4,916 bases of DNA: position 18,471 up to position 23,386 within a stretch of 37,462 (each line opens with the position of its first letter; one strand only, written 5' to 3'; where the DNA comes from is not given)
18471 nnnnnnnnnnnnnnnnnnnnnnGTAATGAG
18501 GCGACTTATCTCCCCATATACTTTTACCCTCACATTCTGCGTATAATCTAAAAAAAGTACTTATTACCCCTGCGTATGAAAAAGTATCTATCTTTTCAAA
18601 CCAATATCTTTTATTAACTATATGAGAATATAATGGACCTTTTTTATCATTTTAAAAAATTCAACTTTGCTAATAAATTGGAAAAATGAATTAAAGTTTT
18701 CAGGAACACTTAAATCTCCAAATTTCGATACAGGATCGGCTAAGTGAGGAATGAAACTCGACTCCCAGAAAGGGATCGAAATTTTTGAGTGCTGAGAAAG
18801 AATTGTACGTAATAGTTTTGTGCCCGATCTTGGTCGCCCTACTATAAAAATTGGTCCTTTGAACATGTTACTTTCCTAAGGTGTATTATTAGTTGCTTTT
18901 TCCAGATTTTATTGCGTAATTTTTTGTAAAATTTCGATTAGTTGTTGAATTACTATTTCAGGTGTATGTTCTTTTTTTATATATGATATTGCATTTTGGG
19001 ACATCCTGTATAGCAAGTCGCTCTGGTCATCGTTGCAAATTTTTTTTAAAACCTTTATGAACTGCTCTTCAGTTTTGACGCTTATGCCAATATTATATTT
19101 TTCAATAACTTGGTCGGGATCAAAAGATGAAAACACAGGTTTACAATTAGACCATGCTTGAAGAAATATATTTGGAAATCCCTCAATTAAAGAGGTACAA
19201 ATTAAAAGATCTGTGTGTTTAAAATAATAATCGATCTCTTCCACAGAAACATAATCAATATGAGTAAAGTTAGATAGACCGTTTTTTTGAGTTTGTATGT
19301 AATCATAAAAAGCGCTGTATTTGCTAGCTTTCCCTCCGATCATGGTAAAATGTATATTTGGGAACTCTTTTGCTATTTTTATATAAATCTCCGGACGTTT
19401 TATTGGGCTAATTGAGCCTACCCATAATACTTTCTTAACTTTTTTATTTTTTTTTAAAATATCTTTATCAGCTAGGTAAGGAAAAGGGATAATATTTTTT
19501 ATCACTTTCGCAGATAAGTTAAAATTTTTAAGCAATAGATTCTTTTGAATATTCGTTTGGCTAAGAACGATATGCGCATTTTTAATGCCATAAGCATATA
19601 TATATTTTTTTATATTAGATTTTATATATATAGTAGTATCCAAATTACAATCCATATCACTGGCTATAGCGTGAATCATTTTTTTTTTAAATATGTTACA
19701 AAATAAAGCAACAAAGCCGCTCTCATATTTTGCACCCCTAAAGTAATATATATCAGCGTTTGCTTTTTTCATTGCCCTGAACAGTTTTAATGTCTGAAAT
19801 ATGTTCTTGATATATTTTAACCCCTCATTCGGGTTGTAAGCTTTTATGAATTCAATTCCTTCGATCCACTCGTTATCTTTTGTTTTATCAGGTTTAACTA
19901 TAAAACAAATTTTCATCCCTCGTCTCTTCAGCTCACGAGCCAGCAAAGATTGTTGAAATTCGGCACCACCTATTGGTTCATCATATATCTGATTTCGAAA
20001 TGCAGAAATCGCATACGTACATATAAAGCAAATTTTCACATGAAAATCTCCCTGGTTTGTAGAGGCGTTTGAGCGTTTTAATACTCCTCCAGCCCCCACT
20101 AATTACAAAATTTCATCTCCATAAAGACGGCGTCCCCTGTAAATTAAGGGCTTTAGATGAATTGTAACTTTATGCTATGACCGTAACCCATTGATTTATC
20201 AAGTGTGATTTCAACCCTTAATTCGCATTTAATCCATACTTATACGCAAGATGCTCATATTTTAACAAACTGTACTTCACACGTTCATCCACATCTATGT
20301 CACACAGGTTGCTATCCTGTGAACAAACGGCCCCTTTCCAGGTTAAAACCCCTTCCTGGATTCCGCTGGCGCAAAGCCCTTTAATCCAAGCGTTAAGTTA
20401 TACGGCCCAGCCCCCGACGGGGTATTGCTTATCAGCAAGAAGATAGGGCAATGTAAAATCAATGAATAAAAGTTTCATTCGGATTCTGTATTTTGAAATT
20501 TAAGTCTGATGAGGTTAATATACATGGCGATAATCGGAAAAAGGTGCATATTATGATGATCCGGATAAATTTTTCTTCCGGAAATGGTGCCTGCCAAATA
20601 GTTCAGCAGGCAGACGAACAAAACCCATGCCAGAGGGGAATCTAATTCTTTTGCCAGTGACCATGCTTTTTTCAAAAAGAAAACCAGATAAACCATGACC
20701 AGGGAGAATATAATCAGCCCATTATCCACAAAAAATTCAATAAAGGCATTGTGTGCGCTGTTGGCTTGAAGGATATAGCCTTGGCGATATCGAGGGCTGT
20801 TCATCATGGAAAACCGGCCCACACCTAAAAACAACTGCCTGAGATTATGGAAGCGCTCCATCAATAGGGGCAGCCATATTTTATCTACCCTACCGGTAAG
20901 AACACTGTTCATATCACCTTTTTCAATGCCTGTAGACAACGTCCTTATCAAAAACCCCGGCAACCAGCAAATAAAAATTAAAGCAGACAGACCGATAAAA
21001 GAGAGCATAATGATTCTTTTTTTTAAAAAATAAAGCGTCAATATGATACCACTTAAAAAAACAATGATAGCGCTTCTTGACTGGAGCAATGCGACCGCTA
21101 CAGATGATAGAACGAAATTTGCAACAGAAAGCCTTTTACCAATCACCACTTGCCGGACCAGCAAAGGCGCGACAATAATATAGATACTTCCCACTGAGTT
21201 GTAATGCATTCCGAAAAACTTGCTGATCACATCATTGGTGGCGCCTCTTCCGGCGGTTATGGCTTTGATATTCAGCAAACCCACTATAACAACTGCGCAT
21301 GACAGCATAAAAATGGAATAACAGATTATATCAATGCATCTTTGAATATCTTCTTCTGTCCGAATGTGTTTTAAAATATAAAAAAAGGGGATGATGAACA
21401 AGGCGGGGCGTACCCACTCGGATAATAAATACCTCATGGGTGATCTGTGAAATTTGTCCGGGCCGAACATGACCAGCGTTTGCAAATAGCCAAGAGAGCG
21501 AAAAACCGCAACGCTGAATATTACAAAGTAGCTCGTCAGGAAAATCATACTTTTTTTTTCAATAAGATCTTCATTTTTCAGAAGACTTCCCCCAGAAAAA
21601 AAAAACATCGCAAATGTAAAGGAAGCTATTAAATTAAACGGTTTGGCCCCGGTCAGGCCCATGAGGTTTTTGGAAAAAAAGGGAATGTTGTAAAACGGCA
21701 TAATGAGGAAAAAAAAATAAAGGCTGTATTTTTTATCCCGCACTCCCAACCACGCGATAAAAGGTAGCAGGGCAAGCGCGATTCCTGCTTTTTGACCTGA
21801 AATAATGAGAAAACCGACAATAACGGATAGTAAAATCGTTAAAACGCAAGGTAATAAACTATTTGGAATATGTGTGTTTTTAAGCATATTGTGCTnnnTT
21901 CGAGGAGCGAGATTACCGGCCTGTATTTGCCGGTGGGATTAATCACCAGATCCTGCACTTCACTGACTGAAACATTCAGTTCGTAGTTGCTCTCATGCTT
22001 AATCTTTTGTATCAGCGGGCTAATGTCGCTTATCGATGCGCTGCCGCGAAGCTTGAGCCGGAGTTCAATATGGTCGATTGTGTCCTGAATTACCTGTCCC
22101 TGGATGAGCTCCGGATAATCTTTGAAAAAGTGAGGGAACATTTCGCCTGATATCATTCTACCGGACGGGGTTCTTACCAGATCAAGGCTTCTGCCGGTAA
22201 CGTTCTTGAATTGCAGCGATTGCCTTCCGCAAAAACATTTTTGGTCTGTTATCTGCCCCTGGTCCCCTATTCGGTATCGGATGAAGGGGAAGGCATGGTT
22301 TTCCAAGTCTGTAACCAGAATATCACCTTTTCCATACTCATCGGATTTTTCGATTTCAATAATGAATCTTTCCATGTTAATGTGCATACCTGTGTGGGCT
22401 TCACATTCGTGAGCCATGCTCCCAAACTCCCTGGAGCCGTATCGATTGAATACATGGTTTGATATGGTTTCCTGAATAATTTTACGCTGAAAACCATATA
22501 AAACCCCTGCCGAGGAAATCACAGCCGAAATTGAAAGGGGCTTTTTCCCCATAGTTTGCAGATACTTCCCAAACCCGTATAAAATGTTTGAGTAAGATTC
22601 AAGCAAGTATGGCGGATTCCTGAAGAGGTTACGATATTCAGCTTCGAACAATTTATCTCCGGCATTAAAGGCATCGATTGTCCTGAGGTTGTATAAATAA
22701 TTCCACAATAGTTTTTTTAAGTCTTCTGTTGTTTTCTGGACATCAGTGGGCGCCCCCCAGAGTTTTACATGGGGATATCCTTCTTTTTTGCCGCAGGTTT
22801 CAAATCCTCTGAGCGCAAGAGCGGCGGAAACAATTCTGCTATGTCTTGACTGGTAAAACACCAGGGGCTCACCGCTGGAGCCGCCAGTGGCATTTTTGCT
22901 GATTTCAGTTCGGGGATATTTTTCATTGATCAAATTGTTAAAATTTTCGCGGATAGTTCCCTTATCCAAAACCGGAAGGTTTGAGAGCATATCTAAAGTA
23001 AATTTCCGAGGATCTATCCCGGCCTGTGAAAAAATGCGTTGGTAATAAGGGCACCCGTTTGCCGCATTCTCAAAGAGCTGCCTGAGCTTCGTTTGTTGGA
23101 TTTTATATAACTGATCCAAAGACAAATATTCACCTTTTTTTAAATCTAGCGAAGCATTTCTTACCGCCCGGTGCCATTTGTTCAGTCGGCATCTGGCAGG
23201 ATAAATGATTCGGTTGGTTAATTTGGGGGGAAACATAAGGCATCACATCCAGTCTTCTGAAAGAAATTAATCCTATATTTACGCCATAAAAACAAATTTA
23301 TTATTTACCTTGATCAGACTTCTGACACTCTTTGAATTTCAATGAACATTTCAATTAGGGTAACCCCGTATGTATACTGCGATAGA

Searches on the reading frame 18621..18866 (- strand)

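Call 70: search_protein_families(library=pfam, proteins=[window:18621-18866:-], max_evalue=0.01)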
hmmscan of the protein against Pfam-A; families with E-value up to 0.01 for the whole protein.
window:18621-18866:- (82 aa): 2 families
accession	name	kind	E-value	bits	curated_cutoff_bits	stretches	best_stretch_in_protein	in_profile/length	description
PF13469.12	Sulfotransfer_3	-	3.4e-10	41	27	1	5-54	1-50/216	Sulfotransferase family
PF00685.33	Sulfotransfer_1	-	0.0093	15.8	22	1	5-30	3-28/255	Sulfotransferase domain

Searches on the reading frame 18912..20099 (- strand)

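Call 23: search_protein_families(library=pfam, proteins=[window:18912-20099:-], max_evalue=0.001)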
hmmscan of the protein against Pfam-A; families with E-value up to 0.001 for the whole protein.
window:18912-20099:- (396 aa): 2 families
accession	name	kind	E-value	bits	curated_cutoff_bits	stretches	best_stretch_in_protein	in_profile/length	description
PF00534.26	Glycos_transf_1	-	3.9e-15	56.3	26.4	1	211-371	5-170/172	Glycosyl transferases group 1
PF13692.12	Glyco_trans_1_4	-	8.7e-09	36.2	27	1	222-356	2-141/142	Glycosyl transferases group 1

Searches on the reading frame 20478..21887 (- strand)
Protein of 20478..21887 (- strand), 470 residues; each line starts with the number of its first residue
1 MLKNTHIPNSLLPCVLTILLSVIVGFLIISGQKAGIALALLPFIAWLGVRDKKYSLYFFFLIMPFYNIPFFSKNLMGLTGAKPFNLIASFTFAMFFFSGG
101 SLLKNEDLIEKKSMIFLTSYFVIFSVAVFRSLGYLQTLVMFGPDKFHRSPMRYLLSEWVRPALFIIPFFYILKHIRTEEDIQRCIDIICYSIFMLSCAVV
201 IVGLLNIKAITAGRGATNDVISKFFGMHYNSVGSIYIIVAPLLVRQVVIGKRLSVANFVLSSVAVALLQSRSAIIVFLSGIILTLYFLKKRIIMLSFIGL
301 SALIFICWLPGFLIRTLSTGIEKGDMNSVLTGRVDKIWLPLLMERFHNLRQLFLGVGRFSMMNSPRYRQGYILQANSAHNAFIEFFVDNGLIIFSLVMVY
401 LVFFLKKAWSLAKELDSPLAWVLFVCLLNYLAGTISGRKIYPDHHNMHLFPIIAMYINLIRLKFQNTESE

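Call 22: search_protein_families(library=pfam, proteins=[window:20478-21887:-], max_evalue=0.001)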
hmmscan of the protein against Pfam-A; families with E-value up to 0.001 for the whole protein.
window:20478-21887:- (470 aa): 1 family
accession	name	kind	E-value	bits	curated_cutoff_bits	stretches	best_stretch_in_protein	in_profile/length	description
PF04932.20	Wzy_C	-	4.8e-07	30.1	31.7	1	257-396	2-147/149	O-Antigen ligase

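Call 25: search_protein_families(library=ncbifam, proteins=[window:20478-21887:-], max_evalue=0.0001)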
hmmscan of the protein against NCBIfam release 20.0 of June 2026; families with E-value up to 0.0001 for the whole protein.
window:20478-21887:- (470 aa): 0 families

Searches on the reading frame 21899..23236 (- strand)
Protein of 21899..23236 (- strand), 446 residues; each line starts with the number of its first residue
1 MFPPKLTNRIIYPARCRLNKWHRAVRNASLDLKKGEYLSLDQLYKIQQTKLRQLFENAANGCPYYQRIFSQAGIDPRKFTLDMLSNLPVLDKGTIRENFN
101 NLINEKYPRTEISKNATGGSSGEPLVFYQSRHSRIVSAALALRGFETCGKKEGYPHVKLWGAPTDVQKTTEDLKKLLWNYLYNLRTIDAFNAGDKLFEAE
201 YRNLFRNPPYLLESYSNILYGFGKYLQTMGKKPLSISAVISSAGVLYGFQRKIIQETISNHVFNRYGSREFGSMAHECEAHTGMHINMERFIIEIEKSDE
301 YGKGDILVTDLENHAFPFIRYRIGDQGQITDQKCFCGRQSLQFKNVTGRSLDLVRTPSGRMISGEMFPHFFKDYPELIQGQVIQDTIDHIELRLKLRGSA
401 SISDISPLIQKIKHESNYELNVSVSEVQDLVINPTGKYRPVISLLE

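Call 22: search_protein_families(library=pfam, proteins=[window:21899-23236:-], max_evalue=0.001)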
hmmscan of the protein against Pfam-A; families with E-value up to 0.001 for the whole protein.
window:21899-23236:- (446 aa): 0 families

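Call 25: search_protein_families(library=ncbifam, proteins=[window:21899-23236:-], max_evalue=0.0001)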
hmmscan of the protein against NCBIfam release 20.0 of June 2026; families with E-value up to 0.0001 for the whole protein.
window:21899-23236:- (446 aa): 7 families
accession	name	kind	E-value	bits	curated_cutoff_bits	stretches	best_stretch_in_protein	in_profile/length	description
NF045666.1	DVU1553_fam_AMP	equivalog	7.6e-28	97.5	300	1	219-349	193-330/331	DVU_1553 family AMP-dependent CoA ligase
NF053551.1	FlxY_rubin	equivalog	2.3e-24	85.9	520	2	251-356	219-329/424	flexirubin biosynthesis putative acyl-CoA ligase FlxY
NF041878.1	paak_haloarch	equivalog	5.6e-23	81.2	700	2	230-354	196-329/427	phenylacetate--CoA ligase PaaK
TIGR02304.1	aden_form_hyp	equivalog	7.9e-17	61.4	251.9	1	197-395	176-376/430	F390 synthetase-related protein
TIGR02155.1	PA_CoA_ligase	equivalog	9e-15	54.1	646.3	2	36-137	1-104/422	phenylacetate--CoA ligase PaaK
TIGR03335.1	F390_ftsA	equivalog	4.3e-09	35.6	458.7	0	234-343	204-323/445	coenzyme F390 synthetase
NF041217.1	BagE_FevW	exception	2.7e-08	33.2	800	1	244-349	202-310/424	bagremycin/ferroverdin synthetase BagE/FevW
